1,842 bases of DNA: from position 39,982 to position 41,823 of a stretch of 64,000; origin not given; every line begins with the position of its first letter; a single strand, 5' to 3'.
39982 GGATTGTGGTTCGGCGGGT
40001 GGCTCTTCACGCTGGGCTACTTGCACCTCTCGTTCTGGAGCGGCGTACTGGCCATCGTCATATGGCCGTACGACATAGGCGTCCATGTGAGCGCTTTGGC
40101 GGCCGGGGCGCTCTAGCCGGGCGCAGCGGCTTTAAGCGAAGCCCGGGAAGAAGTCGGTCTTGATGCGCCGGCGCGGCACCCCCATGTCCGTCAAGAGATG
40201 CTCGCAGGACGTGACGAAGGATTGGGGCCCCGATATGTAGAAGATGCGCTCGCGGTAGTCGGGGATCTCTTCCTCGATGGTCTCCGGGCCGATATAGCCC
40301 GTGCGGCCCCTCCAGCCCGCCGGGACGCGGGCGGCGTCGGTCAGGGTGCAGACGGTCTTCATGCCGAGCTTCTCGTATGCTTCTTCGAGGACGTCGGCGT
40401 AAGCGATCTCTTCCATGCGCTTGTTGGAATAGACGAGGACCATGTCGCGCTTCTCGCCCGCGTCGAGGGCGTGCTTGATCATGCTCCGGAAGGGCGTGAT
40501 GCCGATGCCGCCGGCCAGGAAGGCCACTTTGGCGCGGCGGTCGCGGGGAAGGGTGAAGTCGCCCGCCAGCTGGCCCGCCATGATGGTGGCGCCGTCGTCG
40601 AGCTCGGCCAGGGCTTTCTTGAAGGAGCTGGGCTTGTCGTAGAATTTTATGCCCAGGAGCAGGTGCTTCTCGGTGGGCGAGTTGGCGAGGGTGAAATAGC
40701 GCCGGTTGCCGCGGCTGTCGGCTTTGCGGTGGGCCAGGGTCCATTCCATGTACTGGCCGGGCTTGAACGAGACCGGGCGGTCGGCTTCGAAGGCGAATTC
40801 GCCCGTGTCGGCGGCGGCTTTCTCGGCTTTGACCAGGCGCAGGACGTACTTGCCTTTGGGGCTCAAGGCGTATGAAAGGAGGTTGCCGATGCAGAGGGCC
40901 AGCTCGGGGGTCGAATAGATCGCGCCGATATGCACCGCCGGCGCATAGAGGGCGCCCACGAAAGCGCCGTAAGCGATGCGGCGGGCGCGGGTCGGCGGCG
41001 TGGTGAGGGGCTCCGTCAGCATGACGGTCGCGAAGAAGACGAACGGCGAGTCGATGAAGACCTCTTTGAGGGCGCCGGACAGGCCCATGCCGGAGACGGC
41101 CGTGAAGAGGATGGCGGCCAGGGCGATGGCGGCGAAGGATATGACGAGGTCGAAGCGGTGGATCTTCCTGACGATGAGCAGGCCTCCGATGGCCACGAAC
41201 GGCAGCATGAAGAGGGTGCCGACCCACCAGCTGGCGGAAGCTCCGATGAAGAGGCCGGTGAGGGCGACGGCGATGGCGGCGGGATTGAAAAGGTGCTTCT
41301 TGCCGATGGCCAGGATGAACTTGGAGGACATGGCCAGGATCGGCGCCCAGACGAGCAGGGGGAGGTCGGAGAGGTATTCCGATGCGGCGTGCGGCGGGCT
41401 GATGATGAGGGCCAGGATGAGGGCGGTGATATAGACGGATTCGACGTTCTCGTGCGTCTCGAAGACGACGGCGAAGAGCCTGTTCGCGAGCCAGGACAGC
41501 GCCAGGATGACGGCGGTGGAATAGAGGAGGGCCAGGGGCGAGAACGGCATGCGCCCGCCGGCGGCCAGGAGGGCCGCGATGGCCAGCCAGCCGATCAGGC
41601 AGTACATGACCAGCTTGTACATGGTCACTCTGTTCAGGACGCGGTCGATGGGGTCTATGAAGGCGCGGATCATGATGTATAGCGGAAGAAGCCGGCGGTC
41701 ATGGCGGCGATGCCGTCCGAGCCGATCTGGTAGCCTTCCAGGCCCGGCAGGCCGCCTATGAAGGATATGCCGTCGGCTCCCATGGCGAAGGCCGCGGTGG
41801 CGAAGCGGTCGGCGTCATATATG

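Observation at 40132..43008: Operon for extracytosolic flavinylation / transmembrane electron transfer: FMN-binding (SGAT) protein - ApbE flavin transferase - membrane FNR-like reductase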

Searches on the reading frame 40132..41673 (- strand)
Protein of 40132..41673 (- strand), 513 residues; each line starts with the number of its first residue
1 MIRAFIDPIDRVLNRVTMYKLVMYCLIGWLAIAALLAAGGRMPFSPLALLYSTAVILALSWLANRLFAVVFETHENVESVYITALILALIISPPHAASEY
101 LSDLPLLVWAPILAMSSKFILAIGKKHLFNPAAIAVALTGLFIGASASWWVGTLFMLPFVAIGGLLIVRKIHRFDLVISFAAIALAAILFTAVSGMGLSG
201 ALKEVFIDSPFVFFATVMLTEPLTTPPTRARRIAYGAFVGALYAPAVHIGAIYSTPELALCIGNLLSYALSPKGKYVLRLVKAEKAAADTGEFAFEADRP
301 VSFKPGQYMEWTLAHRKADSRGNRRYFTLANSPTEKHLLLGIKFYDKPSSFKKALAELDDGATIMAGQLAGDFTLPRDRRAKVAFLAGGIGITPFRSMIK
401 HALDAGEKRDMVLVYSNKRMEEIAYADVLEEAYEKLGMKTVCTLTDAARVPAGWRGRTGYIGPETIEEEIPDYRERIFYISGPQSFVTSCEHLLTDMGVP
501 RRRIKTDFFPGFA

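Call 3: search_protein_families(library=pfam, proteins=[window:40132-41673:-], max_evalue=0.1)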
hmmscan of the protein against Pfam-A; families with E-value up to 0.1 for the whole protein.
window:40132-41673:- (513 aa): 4 families
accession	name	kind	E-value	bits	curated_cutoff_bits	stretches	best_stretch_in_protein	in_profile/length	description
PF00175.26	NAD_binding_1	-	1.5e-16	61.4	22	1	385-490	1-107/109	Oxidoreductase NAD-binding domain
PF03116.20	NQR2_RnfD_RnfE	-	0.00032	20.6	27.7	1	136-267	156-283/296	NQR2, RnfD, RnfE family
PF08030.17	NAD_binding_6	-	0.0036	17.8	22.2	1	382-434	3-61/156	Ferric reductase NAD binding domain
PF14029.11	DUF4244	-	0.063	13.1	27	0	177-205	20-48/54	Protein of unknown function (DUF4244)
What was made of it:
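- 40858..41673 (-): RnfD/NqrB-type membrane domain of the reductase, residues 1-272. Conserved motifs: NVES (76-79), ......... (125-133), SASWW (146-150), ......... (220-228), YSTPE (253-257). PF03116 scores 20.6 bits, below the 27.7-bit cut-off (call 3).
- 40135..40857 (-): Cytoplasmic FNR-type FAD-binding barrel plus NAD(P)H-binding Rossmann domain, residues 273-513. Motifs: RRYFT (324-328), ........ (388-395), YISGP (479-483), C-terminal DFFPGFA. PF00175 E=1.5e-16 (call 3).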

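Call 4: search_protein_families(library=ncbifam, proteins=[window:40132-41673:-], max_evalue=0.1)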
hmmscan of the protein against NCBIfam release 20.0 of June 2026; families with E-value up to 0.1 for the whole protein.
window:40132-41673:- (513 aa): 23 families
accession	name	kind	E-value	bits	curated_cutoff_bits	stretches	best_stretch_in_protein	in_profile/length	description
NF009805.0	PRK13289.1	equivalog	1.5e-24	86.7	432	1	301-509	183-392/399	NO-inducible flavohemoprotein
NF058606.1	GlBtMonoRdsGbcB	equivalog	6.5e-23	81.2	500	1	273-505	11-243/362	glycine betaine monooxygenase reductase subunit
TIGR02160.1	PA_CoA_Oxy5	hypoth_equivalog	2.7e-16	59.4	420.8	1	279-509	5-241/352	1,2-phenylacetyl-CoA epoxidase subunit PaaE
NF005963.0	PRK08051.1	equivalog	1.7e-15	56.9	230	1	294-509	22-230/233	NAD(P)H-flavin reductase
NF040810.1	BenC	equivalog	7.9e-14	51.5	430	1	281-502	110-323/333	benzoate 1,2-dioxygenase electron transfer component BenC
NF007964.0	PRK10684.1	equivalog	1.9e-13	50.1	383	1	301-509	35-237/333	NADH oxidoreductase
NF045803.1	MethMoxFADbindMmoC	equivalog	3.5e-13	49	500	1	298-506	135-337/343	aromatic/alkene monooxygenase hydroxylase FAD-binding subunit MmoC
NF008822.0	PRK11872.1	equivalog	6.8e-10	38.4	402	1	296-507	130-333/341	anthranilate 1,2-dioxygenase electron transfer component AntC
NF040830.1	sulfhyd_ShyC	equivalog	1.5e-09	37.5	600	1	298-444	34-171/288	NAD(P)-dependent hydrogenase/sulfhydrogenase 2 subunit gamma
TIGR01941.1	nqrF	equivalog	2e-09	36.9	295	1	357-509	248-403/405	NADH:ubiquinone reductase (Na(+)-transporting) subunit F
NF052252.1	flav_redu_LuxG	exception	1.6e-08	34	340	1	294-495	19-214/232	flavin mononucleotide reductase LuxG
NF006220.0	PRK08345.1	subfamily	1.2e-07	31.2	395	1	299-455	39-190/294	cytochrome-c3 hydrogenase subunit gamma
NF000796.0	PRK00054.1-1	equivalog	4.7e-06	26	224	1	347-434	59-142/254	dihydroorotate dehydrogenase electron transfer subunit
NF004317.0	PRK05713.1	equivalog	7.7e-05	22.1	338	1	282-435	98-247/312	iron-sulfur-binding ferredoxin reductase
NF008178.0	PRK10926.1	equivalog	0.00013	21.3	390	1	293-441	20-171/248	ferredoxin--NADP(+) reductase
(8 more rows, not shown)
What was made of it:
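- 40135..40857 (-): NCBIfam partial matches to Hmp, GbcB, Fre and NqrF (call 4).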

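Call 8: find_homologous_proteins(query=window:40132-41673:-)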
Query window:40132-41673:- (513 aa): 6846 proteins with E <= 0.001 among 8000 candidates; the best 120 are listed.
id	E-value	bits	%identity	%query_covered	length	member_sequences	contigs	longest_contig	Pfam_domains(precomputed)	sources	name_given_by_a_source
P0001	0.0e+0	1139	100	100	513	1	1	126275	PF00175.27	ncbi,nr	ncbi:MAG: oxidoreductase [Patescibacteria group bacterium]|nr:oxidoreductase [Patescibacteria group 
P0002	9.2e-258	874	76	98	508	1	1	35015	PF00175.27,PF03116.21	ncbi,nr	ncbi:MAG: oxidoreductase [Patescibacteria group bacterium]|nr:oxidoreductase [Patescibacteria group 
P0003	1.5e-244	830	71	100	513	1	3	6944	PF00175.27,PF03116.21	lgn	-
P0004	1.8e-208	711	63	98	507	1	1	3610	PF00175.27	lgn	-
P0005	3.6e-208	710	61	99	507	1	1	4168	PF00175.27,PF03116.21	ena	-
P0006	6.9e-206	703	61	98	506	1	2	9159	PF00175.27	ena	-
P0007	2.0e-205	701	60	98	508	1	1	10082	PF00175.27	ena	-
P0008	1.2e-202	692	62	97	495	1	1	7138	PF00175.27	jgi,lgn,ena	-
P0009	4.0e-202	691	61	98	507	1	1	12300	PF00175.27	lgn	-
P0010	3.2e-201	688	60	98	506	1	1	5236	PF00175.27,PF03116.21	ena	-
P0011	1.2e-200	686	60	98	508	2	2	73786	PF00175.27,PF03116.21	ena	-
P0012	1.9e-199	682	59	99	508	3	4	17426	PF00175.27,PF03116.21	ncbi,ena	-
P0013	2.1e-199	682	61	92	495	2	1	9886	PF00175.27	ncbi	-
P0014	1.7e-198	678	61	96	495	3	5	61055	PF00175.27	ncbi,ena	-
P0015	1.1e-197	676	59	98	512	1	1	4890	PF00175.27,PF03116.21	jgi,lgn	-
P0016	1.8e-197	675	60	92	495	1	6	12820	PF00175.27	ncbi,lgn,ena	-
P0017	5.9e-197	673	59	98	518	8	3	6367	PF00175.27,PF03116.21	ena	-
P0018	1.1e-196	672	58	96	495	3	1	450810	PF00175.27,PF03116.21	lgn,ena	-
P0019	5.9e-196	670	59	96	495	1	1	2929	PF00175.27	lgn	-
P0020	4.3e-195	667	60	98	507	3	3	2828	PF00175.27,PF03116.21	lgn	-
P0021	8.1e-194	663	59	97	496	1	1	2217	PF00175.27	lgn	-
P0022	1.6e-193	662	58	96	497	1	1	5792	PF00175.27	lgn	-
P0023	3.6e-193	661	57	98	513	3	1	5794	PF00175.27,PF03116.21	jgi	jgi:ferredoxin-NADP reductase/Na+-transporting NADH:ubiquinone oxidoreductase subunit NqrB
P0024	1.0e-192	659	58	97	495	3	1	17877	PF00175.27,PF03116.21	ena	-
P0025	1.1e-191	656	58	96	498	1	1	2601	PF00175.27,PF03116.21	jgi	jgi:ferredoxin-NADP reductase/Na+-translocating ferredoxin:NAD+ oxidoreductase RnfD subunit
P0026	6.0e-191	654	57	99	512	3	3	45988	PF00175.27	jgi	-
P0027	2.1e-190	652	56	98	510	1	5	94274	PF00175.27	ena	-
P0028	2.5e-190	652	60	96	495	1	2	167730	PF00175.27,PF03116.21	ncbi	-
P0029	3.0e-190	651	58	96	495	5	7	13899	PF00175.27,PF03116.21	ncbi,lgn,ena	-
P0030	4.2e-190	651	56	98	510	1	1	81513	PF00175.27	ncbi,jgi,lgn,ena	ncbi:MAG: FAD-binding oxidoreductase [Candidatus Taylorbacteria bacterium]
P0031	4.3e-190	651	59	98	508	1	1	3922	PF00175.27,PF03116.21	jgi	jgi:ferredoxin-NADP reductase/Na+-translocating ferredoxin:NAD+ oxidoreductase RnfD subunit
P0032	2.4e-188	645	56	98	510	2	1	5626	PF00175.27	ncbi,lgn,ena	ncbi:MAG: oxidoreductase [Candidatus Taylorbacteria bacterium]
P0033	2.9e-188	645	57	96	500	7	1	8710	PF00175.27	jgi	-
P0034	3.2e-188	645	56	98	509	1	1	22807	PF00175.27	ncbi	-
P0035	7.5e-188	643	56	98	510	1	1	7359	PF00175.27,PF03116.21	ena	-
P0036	1.6e-187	642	59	98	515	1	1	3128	PF00175.27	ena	-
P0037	6.5e-187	640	56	98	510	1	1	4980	PF00175.27,PF03116.21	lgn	-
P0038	8.3e-187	640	56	98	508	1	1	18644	PF00175.27,PF03116.21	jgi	jgi:ferredoxin-NADP reductase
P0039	3.6e-186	638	55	100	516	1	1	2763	PF00175.27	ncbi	-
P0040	5.4e-186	637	56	99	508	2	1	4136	PF00175.27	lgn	-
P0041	1.0e-185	636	56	98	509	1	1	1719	PF00175.27,PF03116.21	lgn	-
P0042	1.0e-185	636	58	98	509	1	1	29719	PF00175.27,PF03116.21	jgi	jgi:ferredoxin-NADP reductase/Na+-translocating ferredoxin:NAD+ oxidoreductase RnfD subunit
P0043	1.1e-185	636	59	99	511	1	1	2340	PF00175.27,PF03116.21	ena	-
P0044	1.4e-185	636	56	98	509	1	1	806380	PF00175.27,PF03116.21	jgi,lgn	jgi:ferredoxin-NADP reductase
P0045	6.0e-185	634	57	96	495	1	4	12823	PF00175.27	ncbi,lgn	-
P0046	6.0e-185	634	57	98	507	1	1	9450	PF00175.27,PF03116.21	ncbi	-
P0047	2.9e-184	632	57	98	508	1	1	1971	PF00175.27,PF03116.21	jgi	jgi:ferredoxin-NADP reductase/Na+-translocating ferredoxin:NAD+ oxidoreductase RnfD subunit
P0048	4.0e-184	631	57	96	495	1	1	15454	PF00175.27,PF03116.21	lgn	-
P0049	4.2e-184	631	56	96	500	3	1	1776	PF00175.27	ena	-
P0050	5.0e-184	631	57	100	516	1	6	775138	PF00175.27,PF03116.21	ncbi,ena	-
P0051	5.8e-184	631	58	98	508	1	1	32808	PF00175.27,PF03116.21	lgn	-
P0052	8.8e-184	630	58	99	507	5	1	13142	PF00175.27,PF03116.21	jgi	-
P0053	1.1e-183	630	56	99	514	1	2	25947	PF00175.27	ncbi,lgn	-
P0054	1.5e-183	629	57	98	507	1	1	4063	PF00175.27,PF03116.21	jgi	jgi:ferredoxin-NADP reductase/Na+-translocating ferredoxin:NAD+ oxidoreductase RnfD subunit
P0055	1.6e-183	629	56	98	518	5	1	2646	PF00175.27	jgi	-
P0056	5.4e-183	627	58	98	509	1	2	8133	PF00175.27,PF03116.21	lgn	-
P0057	5.6e-183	627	54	98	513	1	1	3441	PF00175.27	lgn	-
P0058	6.1e-183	627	57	98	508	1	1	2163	PF00175.27,PF03116.21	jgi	jgi:ferredoxin-NADP reductase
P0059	6.4e-183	627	57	99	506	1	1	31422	PF00175.27,PF03116.21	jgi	jgi:glycine betaine catabolism B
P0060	6.9e-183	627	57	98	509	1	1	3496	PF00175.27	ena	-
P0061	6.9e-183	627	54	99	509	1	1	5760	PF00175.27,PF03116.21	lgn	-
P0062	1.4e-182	626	55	99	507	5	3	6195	PF00175.27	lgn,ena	-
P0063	2.3e-182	625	55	99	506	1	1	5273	PF00175.27,PF03116.21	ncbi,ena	-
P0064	3.2e-182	625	55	99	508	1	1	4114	PF00175.27,PF03116.21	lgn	-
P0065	4.1e-182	624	58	98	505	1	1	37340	PF00175.27,PF03116.21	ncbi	ncbi:MAG: RnfABCDGE type electron transport complex subunit D [Minisyncoccia bacterium]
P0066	5.3e-182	624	55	98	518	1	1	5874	PF00175.27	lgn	-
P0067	7.7e-182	624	56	100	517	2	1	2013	PF00175.27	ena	-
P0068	8.8e-182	623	56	98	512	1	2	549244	PF00175.27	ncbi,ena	-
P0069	1.0e-181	623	54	98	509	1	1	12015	PF00175.27,PF03116.21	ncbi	-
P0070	1.1e-181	623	53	100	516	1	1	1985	PF00175.27,PF03116.21,PF00970.31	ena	-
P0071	1.5e-181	623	56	99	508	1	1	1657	PF00175.27,PF03116.21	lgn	-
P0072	2.3e-181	622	57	96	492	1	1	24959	PF00175.27,PF03116.21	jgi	-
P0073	2.9e-181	622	56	98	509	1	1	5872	PF00175.27,PF03116.21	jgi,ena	-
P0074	3.4e-181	621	56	97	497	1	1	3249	PF00175.27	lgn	-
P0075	4.0e-181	621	56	99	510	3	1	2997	PF00175.27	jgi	jgi:ferredoxin-NADP reductase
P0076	4.7e-181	621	57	98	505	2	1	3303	PF00175.27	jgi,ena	-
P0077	6.1e-181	621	57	98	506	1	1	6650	PF00175.27,PF03116.21,PF00970.31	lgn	-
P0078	7.5e-181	620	55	100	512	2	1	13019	PF00175.27,PF03116.21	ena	-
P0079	7.8e-181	620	55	98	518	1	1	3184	PF00175.27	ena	-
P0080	1.5e-180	619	56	98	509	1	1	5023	PF00175.27,PF03116.21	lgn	-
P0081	1.7e-180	619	57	94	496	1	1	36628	PF00175.27,PF03116.21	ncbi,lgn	-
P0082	3.5e-180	618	59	92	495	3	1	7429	PF00175.27,PF03116.21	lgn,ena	-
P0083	3.7e-180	618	56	99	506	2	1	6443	PF00175.27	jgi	-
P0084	3.8e-180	618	57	98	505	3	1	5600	PF00175.27,PF03116.21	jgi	jgi:ferredoxin-NADP reductase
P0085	5.9e-180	617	55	97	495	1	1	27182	PF00175.27,PF03116.21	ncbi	-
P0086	7.2e-180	617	56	99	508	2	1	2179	PF00175.27,PF03116.21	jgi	jgi:ferredoxin-NADP reductase/Na+-translocating ferredoxin:NAD+ oxidoreductase RnfD subunit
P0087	7.6e-180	617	56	98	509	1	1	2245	PF00175.27,PF03116.21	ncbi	-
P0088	8.3e-180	617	57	98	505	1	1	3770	PF00175.27,PF03116.21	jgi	jgi:ferredoxin-NADP reductase/Na+-translocating ferredoxin:NAD+ oxidoreductase RnfD subunit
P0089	1.0e-179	617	55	98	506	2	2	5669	PF00175.27,PF03116.21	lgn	-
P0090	1.2e-179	616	55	100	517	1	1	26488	PF00175.27,PF03116.21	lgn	-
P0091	1.3e-179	616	57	99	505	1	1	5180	PF00175.27,PF03116.21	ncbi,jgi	jgi:ferredoxin-NADP reductase/Na+-translocating ferredoxin:NAD+ oxidoreductase RnfD subunit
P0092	1.7e-179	616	54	100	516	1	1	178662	PF00175.27,PF03116.21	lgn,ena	-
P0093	1.7e-179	616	56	99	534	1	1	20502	PF00175.27,PF03116.21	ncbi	-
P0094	3.9e-179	615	57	98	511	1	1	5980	PF00175.27,PF03116.21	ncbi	-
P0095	4.0e-179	615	55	98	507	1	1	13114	PF00175.27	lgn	-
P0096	4.5e-179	614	57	98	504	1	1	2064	PF00175.27,PF03116.21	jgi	jgi:ferredoxin-NADP reductase/Na+-translocating ferredoxin:NAD+ oxidoreductase RnfD subunit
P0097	5.4e-179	614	57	99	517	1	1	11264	PF00175.27,PF03116.21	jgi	jgi:ferredoxin-NADP reductase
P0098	8.1e-179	614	55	98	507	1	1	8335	PF00175.27,PF03116.21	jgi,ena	-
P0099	8.8e-179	614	54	98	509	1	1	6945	PF00175.27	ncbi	-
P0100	9.1e-179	613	55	98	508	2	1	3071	PF00175.27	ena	-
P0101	1.1e-178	613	55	98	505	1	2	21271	PF00175.27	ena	-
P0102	1.1e-178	613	55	99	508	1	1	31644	PF00175.27,PF03116.21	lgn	-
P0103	1.2e-178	613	57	98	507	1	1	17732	PF00175.27,PF03116.21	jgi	jgi:ferredoxin-NADP reductase/Na+-translocating ferredoxin:NAD+ oxidoreductase RnfD subunit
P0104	1.2e-178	613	54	98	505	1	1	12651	PF00175.27,PF03116.21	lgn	-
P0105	1.3e-178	613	57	99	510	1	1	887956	PF00175.27,PF03116.21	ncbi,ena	-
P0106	1.6e-178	613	54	98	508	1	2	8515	PF00175.27,PF03116.21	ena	-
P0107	2.3e-178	612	55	99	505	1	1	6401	PF00175.27,PF03116.21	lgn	-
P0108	2.9e-178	612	54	98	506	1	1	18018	PF00175.27,PF03116.21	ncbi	-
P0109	3.4e-178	612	57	98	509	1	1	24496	PF00175.27,PF03116.21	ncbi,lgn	-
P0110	3.9e-178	611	57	99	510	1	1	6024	PF00175.27,PF03116.21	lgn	-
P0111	7.0e-178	611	57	99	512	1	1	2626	PF00175.27,PF03116.21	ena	-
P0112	7.3e-178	610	56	97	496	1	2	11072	PF00175.27,PF03116.21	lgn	-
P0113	7.5e-178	610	56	98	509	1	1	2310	PF00175.27,PF03116.21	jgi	jgi:ferredoxin-NADP reductase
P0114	8.3e-178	610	55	99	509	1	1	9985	PF00175.27,PF03116.21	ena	-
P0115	8.6e-178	610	56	97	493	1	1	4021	PF00175.27,PF03116.21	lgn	-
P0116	1.0e-177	610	57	96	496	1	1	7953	PF00175.27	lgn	-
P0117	1.1e-177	610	56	100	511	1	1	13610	PF00175.27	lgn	-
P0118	1.1e-177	610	55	99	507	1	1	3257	PF00175.27,PF03116.21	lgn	-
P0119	1.5e-177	609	54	99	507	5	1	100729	PF00175.27,PF03116.21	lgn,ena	-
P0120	1.5e-177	609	56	99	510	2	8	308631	PF00175.27,PF03116.21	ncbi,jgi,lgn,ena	ncbi:MAG: RnfABCDGE type electron transport complex subunit D [Minisyncoccia bacterium]|jgi:ferredox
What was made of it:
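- Checked: These are long ORFs with strong family matches and thousands of homologues (call 8), so chance is not an issue.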

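Call 9: search_solved_structures(query=window:40132-41673:-, max_evalue=1, show_alignments=0)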
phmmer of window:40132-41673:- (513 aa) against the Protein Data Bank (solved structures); distinct sequences matched with E-value up to 1: 85 (the best 60 are shown).
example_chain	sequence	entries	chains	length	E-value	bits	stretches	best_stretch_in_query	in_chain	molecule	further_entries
7rom_A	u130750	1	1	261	2.1e-09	39.9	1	331-502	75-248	NADH-cytochrome b5 reductase 1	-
4wqm_A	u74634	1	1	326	2.8e-08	36.2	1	269-507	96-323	Toluene-4-monooxygenase electron transfer component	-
3ozu_A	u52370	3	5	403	5.3e-08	35.3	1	299-509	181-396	Flavohemoprotein | Flavohemoglobin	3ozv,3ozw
7qu3_A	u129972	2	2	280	6.1e-08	35.1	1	368-511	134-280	Na(+)-translocating NADH-quinone reductase subunit F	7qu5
1cqx_A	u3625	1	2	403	7.1e-08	34.9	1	299-509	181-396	FLAVOHEMOPROTEIN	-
1qfj_A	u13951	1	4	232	1.1e-07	34.2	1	295-483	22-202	PROTEIN (FLAVIN REDUCTASE)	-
2r6h_A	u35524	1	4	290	1.1e-07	34.2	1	347-508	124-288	NADH:ubiquinone oxidoreductase, Na translocating, F subunit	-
2eix_A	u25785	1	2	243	4.3e-07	32.3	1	305-483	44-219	NADH-cytochrome b5 reductase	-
4u9u_A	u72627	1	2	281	4.8e-07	32.1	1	367-511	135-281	Na(+)-translocating NADH-quinone reductase subunit F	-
8ad4_A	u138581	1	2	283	4.9e-07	32.1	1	367-511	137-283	Na(+)-translocating NADH-quinone reductase subunit F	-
4uaj_A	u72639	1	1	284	4.9e-07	32.1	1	367-511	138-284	Na(+)-translocating NADH-quinone reductase subunit F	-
7xk3_F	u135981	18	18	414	7.1e-07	31.5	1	370-511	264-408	Na(+)-translocating NADH-quinone reductase subunit F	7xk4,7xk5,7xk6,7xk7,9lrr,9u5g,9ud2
8a1t_F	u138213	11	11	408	1.1e-06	30.9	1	370-511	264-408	Na(+)-translocating NADH-quinone reductase subunit F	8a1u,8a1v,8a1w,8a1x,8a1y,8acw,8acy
7qty_A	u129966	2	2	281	1.7e-06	30.3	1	325-511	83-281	Na(+)-translocating NADH-quinone reductase subunit F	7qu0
8ad3_A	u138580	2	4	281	2.1e-06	30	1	367-507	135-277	Na(+)-translocating NADH-quinone reductase subunit F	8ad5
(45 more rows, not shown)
